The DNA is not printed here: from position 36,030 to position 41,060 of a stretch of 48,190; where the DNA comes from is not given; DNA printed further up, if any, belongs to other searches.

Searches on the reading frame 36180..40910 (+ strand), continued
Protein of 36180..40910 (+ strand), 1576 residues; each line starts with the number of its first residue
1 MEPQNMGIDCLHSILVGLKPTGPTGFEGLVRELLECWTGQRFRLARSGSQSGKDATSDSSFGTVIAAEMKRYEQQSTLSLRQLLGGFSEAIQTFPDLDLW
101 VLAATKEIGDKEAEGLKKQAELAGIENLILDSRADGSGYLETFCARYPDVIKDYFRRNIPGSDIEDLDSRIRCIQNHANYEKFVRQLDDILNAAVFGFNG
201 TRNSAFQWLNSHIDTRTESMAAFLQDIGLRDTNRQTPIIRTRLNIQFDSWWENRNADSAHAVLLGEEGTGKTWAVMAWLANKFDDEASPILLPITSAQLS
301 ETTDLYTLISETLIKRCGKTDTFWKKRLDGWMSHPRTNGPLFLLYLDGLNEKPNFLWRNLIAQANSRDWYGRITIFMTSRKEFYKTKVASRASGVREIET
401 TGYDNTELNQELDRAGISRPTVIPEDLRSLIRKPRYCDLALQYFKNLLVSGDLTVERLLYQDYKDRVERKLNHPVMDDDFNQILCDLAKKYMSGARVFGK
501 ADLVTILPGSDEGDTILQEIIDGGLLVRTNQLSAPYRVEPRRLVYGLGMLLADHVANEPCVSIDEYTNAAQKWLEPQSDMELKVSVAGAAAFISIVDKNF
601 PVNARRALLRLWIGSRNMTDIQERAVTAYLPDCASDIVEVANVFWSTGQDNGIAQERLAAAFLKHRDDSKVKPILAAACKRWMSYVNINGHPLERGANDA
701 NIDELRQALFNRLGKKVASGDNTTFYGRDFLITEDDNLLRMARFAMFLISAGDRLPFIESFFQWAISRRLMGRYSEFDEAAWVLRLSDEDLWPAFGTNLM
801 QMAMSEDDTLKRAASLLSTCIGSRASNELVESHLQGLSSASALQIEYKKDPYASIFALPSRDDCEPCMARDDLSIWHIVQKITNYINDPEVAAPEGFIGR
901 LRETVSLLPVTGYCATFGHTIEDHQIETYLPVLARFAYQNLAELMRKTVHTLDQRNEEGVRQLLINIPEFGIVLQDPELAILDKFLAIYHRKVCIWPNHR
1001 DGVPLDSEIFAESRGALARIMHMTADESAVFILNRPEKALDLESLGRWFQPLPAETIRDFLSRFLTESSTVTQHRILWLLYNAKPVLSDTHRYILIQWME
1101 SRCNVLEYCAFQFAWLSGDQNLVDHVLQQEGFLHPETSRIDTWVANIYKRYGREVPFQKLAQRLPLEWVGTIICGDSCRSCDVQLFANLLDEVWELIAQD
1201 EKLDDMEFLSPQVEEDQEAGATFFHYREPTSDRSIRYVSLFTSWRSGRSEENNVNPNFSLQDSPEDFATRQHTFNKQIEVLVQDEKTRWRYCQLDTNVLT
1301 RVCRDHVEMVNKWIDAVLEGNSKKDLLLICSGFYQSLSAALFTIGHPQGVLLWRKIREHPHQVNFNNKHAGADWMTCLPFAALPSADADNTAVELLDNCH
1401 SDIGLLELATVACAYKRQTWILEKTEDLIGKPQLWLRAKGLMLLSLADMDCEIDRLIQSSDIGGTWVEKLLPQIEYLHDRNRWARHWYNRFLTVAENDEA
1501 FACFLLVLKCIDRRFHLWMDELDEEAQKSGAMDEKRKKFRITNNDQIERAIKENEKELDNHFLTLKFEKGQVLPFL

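Call 40: search_protein_families(library=padloc, alignment_id=A1, max_evalue=0.01)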
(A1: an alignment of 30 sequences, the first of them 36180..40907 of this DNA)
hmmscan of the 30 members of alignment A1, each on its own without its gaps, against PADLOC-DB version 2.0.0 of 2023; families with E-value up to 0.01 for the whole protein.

A. member 1, window:36180-40907:+ (1576 aa): 0 families

B. families by the number of members that match (of 30 scanned): 2 families
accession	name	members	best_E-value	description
PDLC02164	Avs2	1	3.3e-05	-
PDLC02416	Aga_REase-TIR-PNTD1-PNTD2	1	0.0081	Class I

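Call 41: search_protein_families(library=pfam, alignment_id=A1, max_evalue=0.01)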
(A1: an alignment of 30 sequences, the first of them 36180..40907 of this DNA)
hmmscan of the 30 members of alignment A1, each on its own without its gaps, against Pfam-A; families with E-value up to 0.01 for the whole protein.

A. member 1, window:36180-40907:+ (1576 aa): 1 family
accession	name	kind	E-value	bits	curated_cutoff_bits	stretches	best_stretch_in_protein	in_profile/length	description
PF12775.13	AAA_7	-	0.0033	17.4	25.8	1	235-319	10-92/181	P-loop containing dynein motor region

B. families by the number of members that match (of 30 scanned): 7 families
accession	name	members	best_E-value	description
PF05729.18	NACHT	11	3.4e-08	NACHT domain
PF13401.12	AAA_22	5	0.00035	AAA domain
PF04471.18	Mrr_cat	5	0.0005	Restriction endonuclease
PF24883.2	NPHP3_N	3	1.3e-05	Nephrocystin 3, N-terminal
PF12775.13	AAA_7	3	0.0001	P-loop containing dynein motor region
PF13481.12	AAA_25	2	0.0012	AAA domain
PF13191.12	AAA_16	1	0.0023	AAA ATPase domain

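Call 46: find_encoding_contigs(protein=P0001, flank=10000, max_places=6)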
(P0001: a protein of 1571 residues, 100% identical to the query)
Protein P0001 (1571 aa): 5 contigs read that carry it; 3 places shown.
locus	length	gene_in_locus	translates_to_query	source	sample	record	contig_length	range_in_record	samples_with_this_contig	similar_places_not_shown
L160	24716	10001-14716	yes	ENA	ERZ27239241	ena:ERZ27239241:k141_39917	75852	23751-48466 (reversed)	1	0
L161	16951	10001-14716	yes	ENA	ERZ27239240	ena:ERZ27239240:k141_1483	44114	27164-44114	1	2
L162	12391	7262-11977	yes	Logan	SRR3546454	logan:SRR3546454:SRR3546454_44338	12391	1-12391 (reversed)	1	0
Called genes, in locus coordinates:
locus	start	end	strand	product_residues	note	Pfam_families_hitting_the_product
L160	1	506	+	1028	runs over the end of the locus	PF04313:HSDR_N, PF04851:ResIII, PF18766:SWI2_SNF2, PF22679:T1R_D3-like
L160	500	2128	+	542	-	PF02384:N6_Mtase, PF07669:Eco57I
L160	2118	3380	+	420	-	PF01420:Methylase_S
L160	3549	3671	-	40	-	-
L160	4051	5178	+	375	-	PF01381:HTH_3 (weak), PF13560:HTH_31, PF06114:Peptidase_M78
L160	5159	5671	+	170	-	-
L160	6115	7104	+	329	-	PF13289:SIR2_2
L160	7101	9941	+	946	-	-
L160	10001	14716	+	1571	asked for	-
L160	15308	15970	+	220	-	PF00440:TetR_N, PF08359:TetR_C_4 (weak), PF17938:TetR_C_29 (weak)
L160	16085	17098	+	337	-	PF25919:BSH_CusB (faint), PF26002:Beta-barrel_AprE (faint), PF25917:BSH_RND, PF25973:BSH_CzcB, PF25881:HH_YBHG (weak), PF25954:Beta-barrel_RND_2, PF25990:Beta-barrel_YknX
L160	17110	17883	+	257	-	PF00005:ABC_tran, PF13304:AAA_21 (weak)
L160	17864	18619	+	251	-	PF00005:ABC_tran, PF13304:AAA_21 (weak)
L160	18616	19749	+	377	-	PF12679:ABC2_membrane_2, PF12698:ABC2_membrane_3, PF01061:ABC2_membrane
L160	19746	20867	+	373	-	PF12679:ABC2_membrane_2, PF12698:ABC2_membrane_3, PF01061:ABC2_membrane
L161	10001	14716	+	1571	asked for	-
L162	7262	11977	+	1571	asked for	-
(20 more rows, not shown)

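Call 47: find_encoding_contigs(protein=P0004, flank=10000, max_places=3)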
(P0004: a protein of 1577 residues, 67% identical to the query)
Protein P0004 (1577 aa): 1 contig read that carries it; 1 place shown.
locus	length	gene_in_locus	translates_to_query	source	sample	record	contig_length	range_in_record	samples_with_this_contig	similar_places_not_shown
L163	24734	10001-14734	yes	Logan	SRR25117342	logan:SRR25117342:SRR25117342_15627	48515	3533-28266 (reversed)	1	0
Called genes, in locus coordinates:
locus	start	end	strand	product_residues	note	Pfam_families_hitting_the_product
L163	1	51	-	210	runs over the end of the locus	PF19570:DUF6088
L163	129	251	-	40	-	-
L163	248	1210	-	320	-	PF08843:AbiEii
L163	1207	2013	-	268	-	PF13338:AbiEi_4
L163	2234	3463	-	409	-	PF21280:Helicase_dom4_arc (faint), PF00486:Trans_reg_C (weak)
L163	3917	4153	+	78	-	PF13744:HTH_37 (weak), PF13560:HTH_31 (weak), PF01381:HTH_3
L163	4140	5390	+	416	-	PF13657:Couple_hipA, PF07804:HipA_C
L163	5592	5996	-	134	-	PF00436:SSB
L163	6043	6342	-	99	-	-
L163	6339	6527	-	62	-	-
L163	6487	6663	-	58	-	-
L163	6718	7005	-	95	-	-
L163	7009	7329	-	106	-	-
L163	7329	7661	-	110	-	-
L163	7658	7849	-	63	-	-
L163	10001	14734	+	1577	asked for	-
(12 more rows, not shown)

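Call 48: find_encoding_contigs(protein=P0002, flank=10000, max_places=2)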
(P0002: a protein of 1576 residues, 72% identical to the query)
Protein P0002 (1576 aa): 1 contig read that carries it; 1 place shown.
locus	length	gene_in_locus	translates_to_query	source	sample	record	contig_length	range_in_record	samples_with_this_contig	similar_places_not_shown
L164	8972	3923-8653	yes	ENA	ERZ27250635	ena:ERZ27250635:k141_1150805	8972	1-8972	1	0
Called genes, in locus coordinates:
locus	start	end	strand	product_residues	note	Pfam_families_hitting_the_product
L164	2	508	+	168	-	?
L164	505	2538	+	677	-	PF20442:BrxL_N, PF13337:BrxL_ATPase, PF05362:Lon_C, PF13541:ChlI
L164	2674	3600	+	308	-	-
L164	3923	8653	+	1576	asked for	-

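Call 49: find_encoding_contigs(protein=P0005, flank=10000, max_places=2)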
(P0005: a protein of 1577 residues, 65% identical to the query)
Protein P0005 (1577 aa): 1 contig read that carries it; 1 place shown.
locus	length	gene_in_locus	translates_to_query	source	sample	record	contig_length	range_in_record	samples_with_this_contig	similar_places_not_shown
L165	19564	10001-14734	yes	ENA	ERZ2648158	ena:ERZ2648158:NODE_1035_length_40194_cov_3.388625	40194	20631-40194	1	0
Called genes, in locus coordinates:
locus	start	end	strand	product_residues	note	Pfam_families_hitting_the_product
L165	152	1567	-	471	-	PF00989:PAS (faint), PF08448:PAS_4, PF13426:PAS_9, PF00158:Sigma54_activat, PF14532:Sigma54_activ_2, PF25601:AAA_lid_14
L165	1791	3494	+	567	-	PF00501:AMP-binding, PF13193:AMP-binding_C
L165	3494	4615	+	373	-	PF06050:HGD-D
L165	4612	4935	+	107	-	-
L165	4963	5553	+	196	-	PF01184:Gpr1_Fun34_YaaH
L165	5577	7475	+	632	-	PF16177:ACAS_N, PF00501:AMP-binding, PF13193:AMP-binding_C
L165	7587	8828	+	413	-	PF06050:HGD-D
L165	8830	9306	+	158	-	PF01869:BcrAD_BadFG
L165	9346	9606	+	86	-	PF01869:BcrAD_BadFG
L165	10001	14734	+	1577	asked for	-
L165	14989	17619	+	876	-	-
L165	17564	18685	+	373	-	-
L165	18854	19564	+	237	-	?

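Call 67: list_cluster_members(proteins=[P0070, P0094, P0016, P0010, P0101, P0129, P0248, P0224, P0171])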
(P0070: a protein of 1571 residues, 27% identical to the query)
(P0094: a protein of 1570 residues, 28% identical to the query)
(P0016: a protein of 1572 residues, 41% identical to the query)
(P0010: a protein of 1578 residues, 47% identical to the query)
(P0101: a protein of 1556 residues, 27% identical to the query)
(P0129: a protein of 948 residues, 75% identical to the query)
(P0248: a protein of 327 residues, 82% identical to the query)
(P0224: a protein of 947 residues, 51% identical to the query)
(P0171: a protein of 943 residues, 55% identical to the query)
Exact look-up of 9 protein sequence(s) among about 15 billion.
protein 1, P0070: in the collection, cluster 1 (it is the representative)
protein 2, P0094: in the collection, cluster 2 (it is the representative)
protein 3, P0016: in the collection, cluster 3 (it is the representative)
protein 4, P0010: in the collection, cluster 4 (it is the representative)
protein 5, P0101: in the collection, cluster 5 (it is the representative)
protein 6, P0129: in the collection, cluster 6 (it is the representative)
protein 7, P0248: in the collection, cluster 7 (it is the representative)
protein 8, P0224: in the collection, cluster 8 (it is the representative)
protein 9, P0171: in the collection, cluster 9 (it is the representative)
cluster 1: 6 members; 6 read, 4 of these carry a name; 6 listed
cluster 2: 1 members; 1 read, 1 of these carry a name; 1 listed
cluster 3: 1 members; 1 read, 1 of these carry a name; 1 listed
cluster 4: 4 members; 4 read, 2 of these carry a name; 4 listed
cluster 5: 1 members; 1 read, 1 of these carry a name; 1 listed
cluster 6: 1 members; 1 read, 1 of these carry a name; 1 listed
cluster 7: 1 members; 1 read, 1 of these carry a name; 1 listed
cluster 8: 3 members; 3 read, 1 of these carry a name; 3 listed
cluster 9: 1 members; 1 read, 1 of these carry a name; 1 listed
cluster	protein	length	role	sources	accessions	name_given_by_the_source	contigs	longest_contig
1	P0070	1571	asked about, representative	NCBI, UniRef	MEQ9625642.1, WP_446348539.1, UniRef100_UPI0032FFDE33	hypothetical protein [Coleofasciculus chthonoplastes] | hypothetical protein n=1 Tax=Coleofasciculus chthonoplastes TaxID=64178 ...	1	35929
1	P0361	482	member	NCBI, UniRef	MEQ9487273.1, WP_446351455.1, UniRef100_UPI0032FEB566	hypothetical protein [Coleofasciculus sp. F4-SAH-05] | hypothetical protein n=1 Tax=Coleofasciculus sp. F4-SAH-05 TaxID=3069525 ...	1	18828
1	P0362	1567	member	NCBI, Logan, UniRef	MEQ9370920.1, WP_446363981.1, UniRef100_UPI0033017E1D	MAG: hypothetical protein RIG63_18120 [Coleofasciculus chthonoplastes F3-SA18-01] | hypothetical protein n=1 Tax=Coleofasciculus chthonoplastes TaxID=64178 ...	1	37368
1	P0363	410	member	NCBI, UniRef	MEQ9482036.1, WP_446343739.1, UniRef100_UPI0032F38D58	hypothetical protein [Coleofasciculus sp. F4-SAH-05] | hypothetical protein n=1 Tax=Coleofasciculus sp. F4-SAH-05 TaxID=3069525 ...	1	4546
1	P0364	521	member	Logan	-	-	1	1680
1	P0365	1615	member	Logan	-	-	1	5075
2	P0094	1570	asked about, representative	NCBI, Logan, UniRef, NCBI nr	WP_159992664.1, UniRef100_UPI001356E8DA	hypothetical protein [Roseomonas sp. 18066] | hypothetical protein n=1 Tax=Roseomonas sp. 18066 TaxID=2681412 RepID=UPI001356E8DA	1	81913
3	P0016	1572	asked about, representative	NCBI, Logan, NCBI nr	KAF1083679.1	MAG: hypothetical protein GQF41_0457 [Candidatus Rifleibacterium amylolyticum]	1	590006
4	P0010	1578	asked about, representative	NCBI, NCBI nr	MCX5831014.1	MAG: hypothetical protein NT140_03850 [Deltaproteobacteria bacterium] | hypothetical protein [Deltaproteobacteria bacterium]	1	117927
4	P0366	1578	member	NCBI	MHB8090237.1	MAG: hypothetical protein ACYDH8_01310 [Syntrophales bacterium]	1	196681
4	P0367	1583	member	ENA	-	-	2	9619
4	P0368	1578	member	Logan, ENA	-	-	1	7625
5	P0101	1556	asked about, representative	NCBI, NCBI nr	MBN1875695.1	MAG: NACHT domain-containing protein [Anaerolineae bacterium] | NACHT domain-containing protein [Anaerolineae bacterium]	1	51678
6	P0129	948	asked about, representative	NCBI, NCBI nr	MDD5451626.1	MAG: hypothetical protein PHT49_07000 [Desulfovibrionales bacterium] | hypothetical protein [Desulfovibrionales bacterium]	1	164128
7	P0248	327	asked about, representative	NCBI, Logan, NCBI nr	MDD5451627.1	MAG: SIR2 family protein [Desulfovibrionales bacterium] | SIR2 family protein [Desulfovibrionales bacterium]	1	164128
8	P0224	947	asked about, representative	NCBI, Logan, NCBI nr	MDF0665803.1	MAG: hypothetical protein P0119_06970 [Nitrospira sp.] | hypothetical protein [Nitrospira sp.]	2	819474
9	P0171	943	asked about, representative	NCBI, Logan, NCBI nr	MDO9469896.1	MAG: hypothetical protein Q7J23_04100 [Nitrosomonas sp.] | hypothetical protein [Nitrosomonas sp.]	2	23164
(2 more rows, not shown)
